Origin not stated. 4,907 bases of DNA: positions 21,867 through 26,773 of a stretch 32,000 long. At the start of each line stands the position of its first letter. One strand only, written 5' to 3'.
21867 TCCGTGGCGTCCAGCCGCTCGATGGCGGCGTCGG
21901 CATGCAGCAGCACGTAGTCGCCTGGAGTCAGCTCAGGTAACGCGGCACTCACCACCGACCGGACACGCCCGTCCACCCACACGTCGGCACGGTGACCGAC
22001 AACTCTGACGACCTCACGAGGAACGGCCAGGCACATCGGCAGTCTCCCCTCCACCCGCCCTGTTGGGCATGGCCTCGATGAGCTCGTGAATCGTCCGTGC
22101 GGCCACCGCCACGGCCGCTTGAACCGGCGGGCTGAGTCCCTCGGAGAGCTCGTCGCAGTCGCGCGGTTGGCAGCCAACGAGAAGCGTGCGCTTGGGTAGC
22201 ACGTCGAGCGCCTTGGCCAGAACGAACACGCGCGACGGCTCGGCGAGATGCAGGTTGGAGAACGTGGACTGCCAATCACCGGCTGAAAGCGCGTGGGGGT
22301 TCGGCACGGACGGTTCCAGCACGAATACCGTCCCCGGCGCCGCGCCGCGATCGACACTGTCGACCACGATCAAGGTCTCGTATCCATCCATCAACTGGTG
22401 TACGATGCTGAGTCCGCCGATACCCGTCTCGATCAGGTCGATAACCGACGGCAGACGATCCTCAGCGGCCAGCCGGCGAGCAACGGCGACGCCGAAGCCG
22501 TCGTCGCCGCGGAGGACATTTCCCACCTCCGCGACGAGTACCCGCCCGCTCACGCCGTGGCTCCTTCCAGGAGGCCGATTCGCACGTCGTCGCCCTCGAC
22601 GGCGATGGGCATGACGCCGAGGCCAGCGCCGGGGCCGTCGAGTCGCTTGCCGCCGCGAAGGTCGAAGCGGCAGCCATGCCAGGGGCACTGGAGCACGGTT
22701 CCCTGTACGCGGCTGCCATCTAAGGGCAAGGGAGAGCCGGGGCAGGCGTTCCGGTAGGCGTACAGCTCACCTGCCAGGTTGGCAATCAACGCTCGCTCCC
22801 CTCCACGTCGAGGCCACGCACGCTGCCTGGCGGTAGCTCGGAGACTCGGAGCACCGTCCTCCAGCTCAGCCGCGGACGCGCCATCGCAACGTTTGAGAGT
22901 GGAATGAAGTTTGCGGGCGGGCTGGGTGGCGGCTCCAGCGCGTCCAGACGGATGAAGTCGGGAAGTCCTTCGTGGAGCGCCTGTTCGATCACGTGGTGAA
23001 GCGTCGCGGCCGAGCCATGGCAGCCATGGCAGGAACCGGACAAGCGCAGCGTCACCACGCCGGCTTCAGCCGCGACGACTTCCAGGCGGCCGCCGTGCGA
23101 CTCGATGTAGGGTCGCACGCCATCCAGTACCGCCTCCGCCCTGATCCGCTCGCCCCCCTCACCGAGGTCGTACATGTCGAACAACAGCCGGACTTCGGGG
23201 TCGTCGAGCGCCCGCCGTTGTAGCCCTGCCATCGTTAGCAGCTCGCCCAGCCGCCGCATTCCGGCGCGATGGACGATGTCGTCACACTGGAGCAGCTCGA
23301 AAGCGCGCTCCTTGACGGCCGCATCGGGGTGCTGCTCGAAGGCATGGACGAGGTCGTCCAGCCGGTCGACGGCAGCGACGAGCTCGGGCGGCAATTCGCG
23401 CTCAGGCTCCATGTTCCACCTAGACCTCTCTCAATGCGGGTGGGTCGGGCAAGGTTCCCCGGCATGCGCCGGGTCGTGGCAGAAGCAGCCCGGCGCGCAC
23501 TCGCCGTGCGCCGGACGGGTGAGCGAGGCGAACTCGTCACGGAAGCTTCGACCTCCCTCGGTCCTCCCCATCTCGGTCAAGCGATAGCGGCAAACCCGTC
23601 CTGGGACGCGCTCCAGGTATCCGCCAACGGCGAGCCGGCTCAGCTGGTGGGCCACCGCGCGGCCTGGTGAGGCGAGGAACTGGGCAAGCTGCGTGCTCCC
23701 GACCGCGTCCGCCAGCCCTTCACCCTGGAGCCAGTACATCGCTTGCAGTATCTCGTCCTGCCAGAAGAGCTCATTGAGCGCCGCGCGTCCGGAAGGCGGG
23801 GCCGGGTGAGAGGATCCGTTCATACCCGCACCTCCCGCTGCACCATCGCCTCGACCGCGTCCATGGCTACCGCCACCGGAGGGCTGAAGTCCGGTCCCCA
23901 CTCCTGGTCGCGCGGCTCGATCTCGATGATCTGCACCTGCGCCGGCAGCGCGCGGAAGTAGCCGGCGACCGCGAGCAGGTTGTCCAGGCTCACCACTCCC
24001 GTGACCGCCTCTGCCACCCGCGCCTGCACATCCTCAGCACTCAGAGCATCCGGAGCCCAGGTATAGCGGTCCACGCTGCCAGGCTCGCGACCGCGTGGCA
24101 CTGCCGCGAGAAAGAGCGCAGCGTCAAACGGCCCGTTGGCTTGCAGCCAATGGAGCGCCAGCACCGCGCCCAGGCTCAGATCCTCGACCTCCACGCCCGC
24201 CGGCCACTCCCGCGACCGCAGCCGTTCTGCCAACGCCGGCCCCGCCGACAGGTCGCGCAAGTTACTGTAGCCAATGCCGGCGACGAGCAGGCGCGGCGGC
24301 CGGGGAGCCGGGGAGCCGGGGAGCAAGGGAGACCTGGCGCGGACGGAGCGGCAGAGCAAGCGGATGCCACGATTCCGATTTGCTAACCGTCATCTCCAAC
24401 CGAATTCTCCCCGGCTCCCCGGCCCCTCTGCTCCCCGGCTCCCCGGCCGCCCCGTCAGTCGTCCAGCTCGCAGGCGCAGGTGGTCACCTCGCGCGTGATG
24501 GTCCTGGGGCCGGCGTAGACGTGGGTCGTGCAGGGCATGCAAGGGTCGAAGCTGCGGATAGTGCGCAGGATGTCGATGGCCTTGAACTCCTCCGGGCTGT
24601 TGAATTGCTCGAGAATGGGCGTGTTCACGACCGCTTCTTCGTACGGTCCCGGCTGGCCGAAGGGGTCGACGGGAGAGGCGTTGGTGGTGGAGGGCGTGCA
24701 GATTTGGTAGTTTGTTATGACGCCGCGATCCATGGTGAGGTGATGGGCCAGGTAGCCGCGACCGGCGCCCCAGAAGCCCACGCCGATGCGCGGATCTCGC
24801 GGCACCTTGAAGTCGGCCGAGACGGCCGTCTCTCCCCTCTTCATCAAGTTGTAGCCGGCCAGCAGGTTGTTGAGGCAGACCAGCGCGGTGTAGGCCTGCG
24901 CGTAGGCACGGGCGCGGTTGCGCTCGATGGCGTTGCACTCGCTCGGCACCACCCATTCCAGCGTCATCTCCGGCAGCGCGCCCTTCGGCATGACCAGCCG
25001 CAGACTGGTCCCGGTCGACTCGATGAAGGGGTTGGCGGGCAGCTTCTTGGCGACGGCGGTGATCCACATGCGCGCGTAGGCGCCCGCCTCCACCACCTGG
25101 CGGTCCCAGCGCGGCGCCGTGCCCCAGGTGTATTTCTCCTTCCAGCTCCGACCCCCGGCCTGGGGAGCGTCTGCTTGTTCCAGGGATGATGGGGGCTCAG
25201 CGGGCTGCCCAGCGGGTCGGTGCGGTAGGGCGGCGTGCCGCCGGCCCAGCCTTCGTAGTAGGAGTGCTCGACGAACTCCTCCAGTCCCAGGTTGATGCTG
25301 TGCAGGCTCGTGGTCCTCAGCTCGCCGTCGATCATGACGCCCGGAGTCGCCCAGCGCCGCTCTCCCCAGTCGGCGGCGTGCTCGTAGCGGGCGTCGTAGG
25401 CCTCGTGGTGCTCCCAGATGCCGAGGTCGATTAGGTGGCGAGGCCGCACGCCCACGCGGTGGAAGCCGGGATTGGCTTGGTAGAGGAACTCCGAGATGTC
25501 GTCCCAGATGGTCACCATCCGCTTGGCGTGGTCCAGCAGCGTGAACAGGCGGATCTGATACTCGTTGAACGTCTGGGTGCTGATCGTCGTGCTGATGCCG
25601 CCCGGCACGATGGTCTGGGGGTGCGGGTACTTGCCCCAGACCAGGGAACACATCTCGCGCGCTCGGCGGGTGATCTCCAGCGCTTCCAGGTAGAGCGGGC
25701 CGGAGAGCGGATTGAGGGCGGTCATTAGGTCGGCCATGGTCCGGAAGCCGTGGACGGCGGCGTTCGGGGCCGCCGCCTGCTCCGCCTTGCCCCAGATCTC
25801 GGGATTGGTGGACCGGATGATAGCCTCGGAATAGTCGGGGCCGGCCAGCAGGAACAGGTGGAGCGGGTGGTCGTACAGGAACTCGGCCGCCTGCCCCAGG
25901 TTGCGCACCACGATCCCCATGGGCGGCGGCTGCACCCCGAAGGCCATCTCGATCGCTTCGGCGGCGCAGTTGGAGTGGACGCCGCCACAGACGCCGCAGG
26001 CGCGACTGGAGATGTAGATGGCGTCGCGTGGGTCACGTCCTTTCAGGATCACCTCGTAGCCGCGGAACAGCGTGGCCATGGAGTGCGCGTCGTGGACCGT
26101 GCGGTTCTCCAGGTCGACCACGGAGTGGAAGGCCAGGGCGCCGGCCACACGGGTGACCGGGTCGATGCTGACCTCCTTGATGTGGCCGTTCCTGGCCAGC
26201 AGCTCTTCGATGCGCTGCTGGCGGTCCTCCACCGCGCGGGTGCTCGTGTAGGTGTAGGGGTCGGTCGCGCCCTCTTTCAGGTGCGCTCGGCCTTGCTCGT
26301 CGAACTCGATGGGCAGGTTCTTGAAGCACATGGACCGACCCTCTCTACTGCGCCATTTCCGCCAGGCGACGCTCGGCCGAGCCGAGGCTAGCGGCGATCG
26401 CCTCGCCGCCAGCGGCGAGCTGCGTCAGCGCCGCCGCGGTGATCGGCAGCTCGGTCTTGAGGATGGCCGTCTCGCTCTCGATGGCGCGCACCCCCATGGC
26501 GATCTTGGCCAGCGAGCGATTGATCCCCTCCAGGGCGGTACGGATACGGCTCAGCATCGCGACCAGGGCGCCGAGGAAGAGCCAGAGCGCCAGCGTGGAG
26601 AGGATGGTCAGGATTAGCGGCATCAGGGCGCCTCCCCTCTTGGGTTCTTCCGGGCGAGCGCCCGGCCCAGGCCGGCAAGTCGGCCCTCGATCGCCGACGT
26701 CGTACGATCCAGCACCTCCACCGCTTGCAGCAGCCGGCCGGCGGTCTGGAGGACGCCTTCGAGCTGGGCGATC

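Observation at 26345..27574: Four tandem paralogous single-pass membrane/helical proteins (A-B-A'-B') inserted between the hydrogenase small- and large-subunit genes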

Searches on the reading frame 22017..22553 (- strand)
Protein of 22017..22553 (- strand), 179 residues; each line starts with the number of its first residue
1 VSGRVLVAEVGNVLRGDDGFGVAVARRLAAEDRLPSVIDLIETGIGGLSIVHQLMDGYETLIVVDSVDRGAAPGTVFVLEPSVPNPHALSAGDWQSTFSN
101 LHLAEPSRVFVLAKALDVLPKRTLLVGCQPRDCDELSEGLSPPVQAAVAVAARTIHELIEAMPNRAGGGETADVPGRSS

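Call 62: search_protein_families(library=pfam, proteins=[window:22017-22553:-], max_evalue=0.01)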
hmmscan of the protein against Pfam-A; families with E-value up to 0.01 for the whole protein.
window:22017-22553:- (179 aa): 1 family
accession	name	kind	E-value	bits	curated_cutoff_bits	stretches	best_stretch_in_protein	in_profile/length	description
PF01750.23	HycI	-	8.9e-15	55.1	23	1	22-155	1-127/130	Hydrogenase maturation protease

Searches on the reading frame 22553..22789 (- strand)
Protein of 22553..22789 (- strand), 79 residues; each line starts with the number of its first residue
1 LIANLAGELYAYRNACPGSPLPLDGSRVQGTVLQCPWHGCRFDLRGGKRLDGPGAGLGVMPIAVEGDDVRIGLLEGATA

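Call 62: search_protein_families(library=pfam, proteins=[window:22553-22789:-], max_evalue=0.01)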
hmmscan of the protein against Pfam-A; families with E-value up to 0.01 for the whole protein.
window:22553-22789:- (79 aa): 2 families
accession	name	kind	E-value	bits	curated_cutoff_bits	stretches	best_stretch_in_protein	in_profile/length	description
PF00355.32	Rieske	-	1e-08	35.4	20.3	1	6-54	33-80/88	Rieske [2Fe-2S] domain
PF13806.12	Rieske_2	-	9.1e-05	22.8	27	1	6-71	33-103/104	Rieske-like [2Fe-2S] domain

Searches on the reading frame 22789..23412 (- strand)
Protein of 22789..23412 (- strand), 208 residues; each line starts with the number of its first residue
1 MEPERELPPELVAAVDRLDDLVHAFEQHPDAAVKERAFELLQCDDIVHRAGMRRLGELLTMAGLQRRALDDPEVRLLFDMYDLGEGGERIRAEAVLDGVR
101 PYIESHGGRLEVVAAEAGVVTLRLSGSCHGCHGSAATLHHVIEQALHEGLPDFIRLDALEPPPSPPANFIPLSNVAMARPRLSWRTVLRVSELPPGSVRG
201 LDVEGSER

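Call 62: search_protein_families(library=pfam, proteins=[window:22789-23412:-], max_evalue=0.01)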
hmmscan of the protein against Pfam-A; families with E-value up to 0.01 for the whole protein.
window:22789-23412:- (208 aa): 1 family
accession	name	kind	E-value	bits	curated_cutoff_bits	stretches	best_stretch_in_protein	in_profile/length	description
PF01106.22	NifU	-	3.7e-18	65.9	27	1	93-154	2-64/67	NifU-like domain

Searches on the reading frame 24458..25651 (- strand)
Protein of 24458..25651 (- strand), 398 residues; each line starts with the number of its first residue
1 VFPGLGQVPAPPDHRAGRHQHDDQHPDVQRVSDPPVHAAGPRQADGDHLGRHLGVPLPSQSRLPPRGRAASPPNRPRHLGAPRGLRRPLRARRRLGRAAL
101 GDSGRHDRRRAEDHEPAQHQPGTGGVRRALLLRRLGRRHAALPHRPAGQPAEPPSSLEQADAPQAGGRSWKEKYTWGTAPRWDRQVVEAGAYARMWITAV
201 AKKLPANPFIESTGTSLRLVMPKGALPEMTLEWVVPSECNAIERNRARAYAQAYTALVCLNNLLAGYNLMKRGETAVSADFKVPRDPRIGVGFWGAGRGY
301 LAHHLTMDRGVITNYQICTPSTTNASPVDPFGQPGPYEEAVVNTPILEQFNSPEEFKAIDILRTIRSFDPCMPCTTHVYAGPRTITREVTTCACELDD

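Call 4: search_protein_families(library=pfam, proteins=[window:24458-25651:-], max_evalue=1)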
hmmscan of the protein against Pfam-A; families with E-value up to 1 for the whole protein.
window:24458-25651:- (398 aa): 1 family
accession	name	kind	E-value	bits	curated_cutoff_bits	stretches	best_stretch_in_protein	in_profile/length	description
PF00374.24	NiFeSe_Hases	-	2.3e-34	119.7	25.8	1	171-377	318-508/508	Nickel-dependent hydrogenase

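Call 6: search_protein_families(library=ncbifam, proteins=[window:24458-25651:-], max_evalue=1)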
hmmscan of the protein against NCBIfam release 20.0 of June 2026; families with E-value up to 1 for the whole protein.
window:24458-25651:- (398 aa): 8 families
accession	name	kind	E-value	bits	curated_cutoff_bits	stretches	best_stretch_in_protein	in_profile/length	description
NF033181.1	NiFeSe_hydrog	equivalog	7.6e-31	107.6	600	1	171-380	325-498/507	nickel-dependent hydrogenase large subunit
NF007778.0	PRK10467.1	equivalog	1.1e-24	86.7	969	1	157-380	345-555/567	hydrogenase 2 large subunit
NF007550.0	PRK10170.1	equivalog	5.4e-22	77.9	1101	1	171-380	392-585/597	Ni/Fe-hydrogenase large subunit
NF045518.1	H2_NiFeSe_large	exception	2.5e-20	72.8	780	1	171-379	295-482/485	NiFeSe hydrogenase large subunit HysA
NF040828.1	sulfhyd_ShyA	equivalog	1.7e-05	23.9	700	1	285-378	327-412/415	NAD(P)-dependent hydrogenase/sulfhydrogenase 2 subunit alpha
TIGR03295.1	frhA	equivalog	2.6e-05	23.4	392.5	1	274-330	313-369/412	coenzyme F420 hydrogenase subunit alpha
NF040832.1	sulfhyd_HydA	equivalog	0.038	13.1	880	1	288-378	343-423/426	NADPH-dependent hydrogenase/sulfhydrogenase 1 subunit alpha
NF041786.2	VhuU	equivalog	0.045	13.6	70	1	365-378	15-28/45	F420-non-reducing hydrogenase selenoprotein subunit VhuU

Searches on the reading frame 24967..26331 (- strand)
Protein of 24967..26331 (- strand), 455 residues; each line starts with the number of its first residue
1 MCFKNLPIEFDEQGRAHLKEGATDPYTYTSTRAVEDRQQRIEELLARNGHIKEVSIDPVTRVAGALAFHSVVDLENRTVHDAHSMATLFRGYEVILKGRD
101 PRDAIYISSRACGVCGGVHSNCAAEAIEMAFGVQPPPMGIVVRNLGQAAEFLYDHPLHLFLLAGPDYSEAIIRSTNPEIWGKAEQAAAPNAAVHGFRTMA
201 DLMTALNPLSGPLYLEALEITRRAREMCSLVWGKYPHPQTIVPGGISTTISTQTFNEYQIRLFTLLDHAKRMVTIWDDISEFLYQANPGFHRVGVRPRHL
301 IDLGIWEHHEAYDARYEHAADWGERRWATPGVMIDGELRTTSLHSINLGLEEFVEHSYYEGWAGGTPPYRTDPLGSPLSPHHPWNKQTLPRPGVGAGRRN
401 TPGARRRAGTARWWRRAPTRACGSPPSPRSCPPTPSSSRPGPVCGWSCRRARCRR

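Call 4: search_protein_families(library=pfam, proteins=[window:24967-26331:-], max_evalue=1)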
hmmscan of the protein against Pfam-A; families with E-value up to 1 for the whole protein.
window:24967-26331:- (455 aa): 1 family
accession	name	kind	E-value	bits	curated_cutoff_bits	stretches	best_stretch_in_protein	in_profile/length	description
PF00374.24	NiFeSe_Hases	-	7.9e-34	117.9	25.8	2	90-169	1-80/508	Nickel-dependent hydrogenase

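Call 6: search_protein_families(library=ncbifam, proteins=[window:24967-26331:-], max_evalue=1)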
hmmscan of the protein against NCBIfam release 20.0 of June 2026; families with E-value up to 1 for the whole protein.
window:24967-26331:- (455 aa): 9 families
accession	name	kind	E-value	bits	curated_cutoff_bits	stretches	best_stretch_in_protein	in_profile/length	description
NF033181.1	NiFeSe_hydrog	equivalog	4.8e-53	180.8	600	1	52-371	2-316/507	nickel-dependent hydrogenase large subunit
NF045518.1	H2_NiFeSe_large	exception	5.2e-40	137.7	780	1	53-267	3-200/485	NiFeSe hydrogenase large subunit HysA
NF007550.0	PRK10170.1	equivalog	3.3e-27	95.1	1101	2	53-169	18-133/597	Ni/Fe-hydrogenase large subunit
NF007778.0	PRK10467.1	equivalog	1.8e-26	92.6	969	2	52-168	3-117/567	hydrogenase 2 large subunit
NF041785.2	VhuA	equivalog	5e-17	61.6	800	2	53-168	3-117/418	F420-non-reducing hydrogenase Vhu subunit A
TIGR03295.1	frhA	equivalog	2.2e-16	59.8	392.5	1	52-202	3-126/412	coenzyme F420 hydrogenase subunit alpha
NF040828.1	sulfhyd_ShyA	equivalog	1.5e-12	47.1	700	1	54-166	3-114/415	NAD(P)-dependent hydrogenase/sulfhydrogenase 2 subunit alpha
NF040832.1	sulfhyd_HydA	equivalog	8.2e-08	31.7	880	1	55-168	6-118/426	NADPH-dependent hydrogenase/sulfhydrogenase 1 subunit alpha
NF040864.1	HgcB_ferredoxin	equivalog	0.068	13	99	1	104-133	38-67/93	mercury methylation ferredoxin HgcB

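Call 14: search_solved_structures(query=window:25222-26331:-, max_evalue=0.001)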
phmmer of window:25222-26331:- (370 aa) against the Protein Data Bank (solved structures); distinct sequences matched with E-value up to 0.001: 69 (the best 60 are shown).
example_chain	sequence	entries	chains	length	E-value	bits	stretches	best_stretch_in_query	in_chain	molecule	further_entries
5aa5_C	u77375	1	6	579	1.8e-90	307.1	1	46-363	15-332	NIFE-HYDROGENASE LARGE SUBUNIT, HOFG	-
6rtp_B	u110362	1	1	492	2.4e-30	109.2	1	54-270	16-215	Periplasmic [NiFeSe] hydrogenase, large subunit, selenocysteine-containing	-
6ruc_B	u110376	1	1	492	2.3e-29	106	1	54-270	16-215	Periplasmic [NiFeSe] hydrogenase, large subunit, selenocysteine-containing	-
6ru9_B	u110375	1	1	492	2.3e-29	106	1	54-270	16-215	Periplasmic [NiFeSe] hydrogenase, large subunit, selenocysteine-containing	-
2wpn_B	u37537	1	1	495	2.3e-29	106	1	53-270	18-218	PERIPLASMIC [NIFESE] HYDROGENASE, LARGE SUBUNIT, SELENOCYSTEINE-CONTAINING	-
3ze6_B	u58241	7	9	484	2.4e-29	105.9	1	54-270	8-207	PERIPLASMIC [NIFESE] HYDROGENASE, LARGE SUBUNIT, SELENOCYS SELENOCYSTEINE-CONTAINING | PERIPLASMIC [NIFESE] HYDROGENASE, LARGE SUBUNIT, SELENOCYSTEINE-CONTAININ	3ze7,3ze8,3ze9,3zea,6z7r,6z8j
6z8m_B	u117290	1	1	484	2.4e-29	105.9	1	54-270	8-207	Periplasmic [NiFeSe] hydrogenase, large subunit, selenocysteine-containing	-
6z8o_B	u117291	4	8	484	2.4e-29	105.9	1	54-270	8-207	Periplasmic [NiFeSe] hydrogenase, large subunit, selenocysteine-containing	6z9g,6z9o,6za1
5jsh_B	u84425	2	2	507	2.5e-29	105.9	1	54-270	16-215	Periplasmic [NiFeSe] hydrogenase, large subunit, selenocysteine-containing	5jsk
5jsu_B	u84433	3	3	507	2.5e-29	105.9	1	54-270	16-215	Periplasmic [NiFeSe] hydrogenase, large subunit, selenocysteine-containing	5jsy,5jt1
5xle_L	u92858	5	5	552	8.9e-29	104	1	52-184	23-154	Periplasmic [NiFe] hydrogenase large subunit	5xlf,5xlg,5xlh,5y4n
1h2a_L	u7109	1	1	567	9.6e-29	103.9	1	52-182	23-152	HYDROGENASE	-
1h2r_L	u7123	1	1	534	1.2e-28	103.6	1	54-182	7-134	PROTEIN (PERIPLASMIC [NIFE] HYDROGENASE LARGE SUBUNIT)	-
1ubh_L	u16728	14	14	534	1.2e-28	103.6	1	54-182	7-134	Periplasmic [NiFe] hydrogenase large subunit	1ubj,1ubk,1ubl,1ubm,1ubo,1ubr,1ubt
4u9h_L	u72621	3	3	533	1.3e-28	103.4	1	54-183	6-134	Periplasmic [NiFe] hydrogenase large subunit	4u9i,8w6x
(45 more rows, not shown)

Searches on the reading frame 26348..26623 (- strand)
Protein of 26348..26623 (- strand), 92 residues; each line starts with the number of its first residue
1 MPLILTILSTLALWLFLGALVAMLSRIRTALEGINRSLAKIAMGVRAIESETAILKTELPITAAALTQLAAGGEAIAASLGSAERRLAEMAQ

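Call 4: search_protein_families(library=pfam, proteins=[window:26348-26623:-], max_evalue=1)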
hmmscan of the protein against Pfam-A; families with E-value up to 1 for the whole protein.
window:26348-26623:- (92 aa): 1 family
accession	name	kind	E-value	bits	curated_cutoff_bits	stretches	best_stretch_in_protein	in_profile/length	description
PF20564.3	DUF6774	-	0.058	13.2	25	1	57-69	2-14/28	Family of unknown function (DUF6774)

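Call 6: search_protein_families(library=ncbifam, proteins=[window:26348-26623:-], max_evalue=1)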
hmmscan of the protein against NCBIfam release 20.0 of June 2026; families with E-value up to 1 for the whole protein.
window:26348-26623:- (92 aa): 0 families

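Call 47: find_homologous_proteins(query=window:26348-26623:-, max_evalue=0.001)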
Query window:26348-26623:- (92 aa): 34 proteins with E <= 0.001 among 45 candidates.
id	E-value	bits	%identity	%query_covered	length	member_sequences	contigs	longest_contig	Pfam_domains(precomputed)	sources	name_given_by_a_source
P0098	5.5e-44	165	100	100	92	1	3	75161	-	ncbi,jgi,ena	-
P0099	2.3e-30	122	77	100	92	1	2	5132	-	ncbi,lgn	-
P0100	1.4e-27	113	72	100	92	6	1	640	-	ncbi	-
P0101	8.8e-27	111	74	78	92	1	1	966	-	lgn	-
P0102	3.5e-26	109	70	99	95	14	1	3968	-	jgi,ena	jgi:hypothetical protein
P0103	5.0e-26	108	72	78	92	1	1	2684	-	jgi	jgi:hypothetical protein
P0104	3.2e-25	106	73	97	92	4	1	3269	-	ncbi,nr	ncbi:MAG: hypothetical protein HY691_04265 [Chloroflexi bacterium]|nr:hypothetical protein [Chlorofl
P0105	9.3e-25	104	67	100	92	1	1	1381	-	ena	-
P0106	3.5e-24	102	66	99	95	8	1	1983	-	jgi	jgi:hypothetical protein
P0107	7.4e-24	101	66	99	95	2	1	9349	-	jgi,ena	jgi:hypothetical protein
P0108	1.3e-23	100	66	99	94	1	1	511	-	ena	-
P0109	2.5e-23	100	66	100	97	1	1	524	-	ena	-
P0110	2.9e-23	99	69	96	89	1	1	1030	-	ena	-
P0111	4.0e-23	99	69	96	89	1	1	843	-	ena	-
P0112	1.5e-22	97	69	97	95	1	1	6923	-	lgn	-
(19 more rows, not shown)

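Call 73: predict_structure(alignment_id=A7)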
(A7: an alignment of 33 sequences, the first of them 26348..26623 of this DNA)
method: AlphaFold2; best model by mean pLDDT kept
length: 92 residues; sequences in the alignment: 33
mean_pLDDT: 82.0   pTM: 0.45
mean pLDDT of the five models: 82.0, 81.1, 80.3, 77.0, 74.9
residues with pLDDT >= 90: 26; 70-90: 54; 50-70: 12; < 50: 0
segments of 3 or more residues with pLDDT < 50: none
pLDDT, mean of each block of 10 residues (from residue 1): 90 94 92 87 81 62 73 81 81 66
secondary structure, 60 per line:
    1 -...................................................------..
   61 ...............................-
elements in order: H2-52 H59-91

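Call 76: fold_search(model_id=the predicted structure, library=pdb)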
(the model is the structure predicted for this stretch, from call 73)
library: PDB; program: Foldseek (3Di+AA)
matches with E <= 10: 34; with E <= 0.001: 0
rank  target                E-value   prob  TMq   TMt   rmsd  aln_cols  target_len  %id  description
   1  8qaf                  3.3e+00  0.16  0.43  0.60   2.8        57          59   24  X-ray crystal structure of a de novo designed single-chain antiparallel 8-helix coiled-coil alpha-helical barrel, sc-apC (released 2024-07-03)
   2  5nfd_B                3.9e+00  0.23  0.61  0.69   2.5        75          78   17  Antiparallel monomeric coiled coil of Kif21A (released 2018-05-02)
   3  9ftm_I                3.9e+00  0.06  0.28  0.39   6.9        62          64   18  Asgard ESCRT-IIIB membrane-bound protofilament structure (released 2025-04-16)
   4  5nik_D                4.5e+00  0.08  0.37  0.13   6.1        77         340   18  Structure of the MacAB-TolC ABC-type tripartite multidrug efflux pump (released 2017-05-24)
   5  3n27_A                4.5e+00  0.08  0.32  0.40   7.9        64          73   11  Molecular Basis of the Inhibition of Henipa Viruses (released 2011-06-29)
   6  7y49                  4.9e+00  0.06  0.32  0.09   6.2        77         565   19  Cryo-EM Structure of apo mitochondrial ABC transporter ABCB10 from Biortus (released 2023-04-19)
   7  4l8j                  5.7e+00  0.16  0.44  0.14   1.9        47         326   17  Crystal structure of a Putative efflux transporter (BACEGG_01895) from Bacteroides eggerthii DSM 20697 at 2.06 A resolut (released 2013-07-03)
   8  6xns_A                6.2e+00  0.16  0.55  0.18   2.2        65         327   15  C3_crown-05 (released 2020-12-23)
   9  3n27_B                6.2e+00  0.10  0.47  0.53   3.7        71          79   10  Molecular Basis of the Inhibition of Henipa Viruses (released 2011-06-29)
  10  9qgy_G                6.2e+00  0.08  0.40  0.13   6.0        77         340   18  Structure of the YbjP lipoprotein bound to the MacAB-TolC tripartite efflux pump (released 2026-03-25)
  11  9x1w                  6.6e+00  0.18  0.61  0.64   1.9        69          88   19  Crystal structure of de novo designed complement C9 mini-inhibitor form 1 (released 2026-02-18)
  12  6xns_D                7.2e+00  0.15  0.59  0.19   2.1        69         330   14  C3_crown-05 (released 2020-12-23)
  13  8zbb_A                7.2e+00  0.15  0.57  0.10   2.1        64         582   16  Cryo-EM structure of outward state Anhydromuropeptide permease (AmpG) G50W/L269W (released 2025-04-30)
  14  1vf7_A                7.2e+00  0.13  0.43  0.18   2.0        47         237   19  Crystal structure of the membrane fusion protein, MexA of the multidrug transporter (released 2004-05-25)
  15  6zu5_LHH              7.2e+00  0.10  0.45  0.36   3.0        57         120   14  Structure of the Paranosema locustae ribosome in complex with Lso2 (released 2020-11-04)
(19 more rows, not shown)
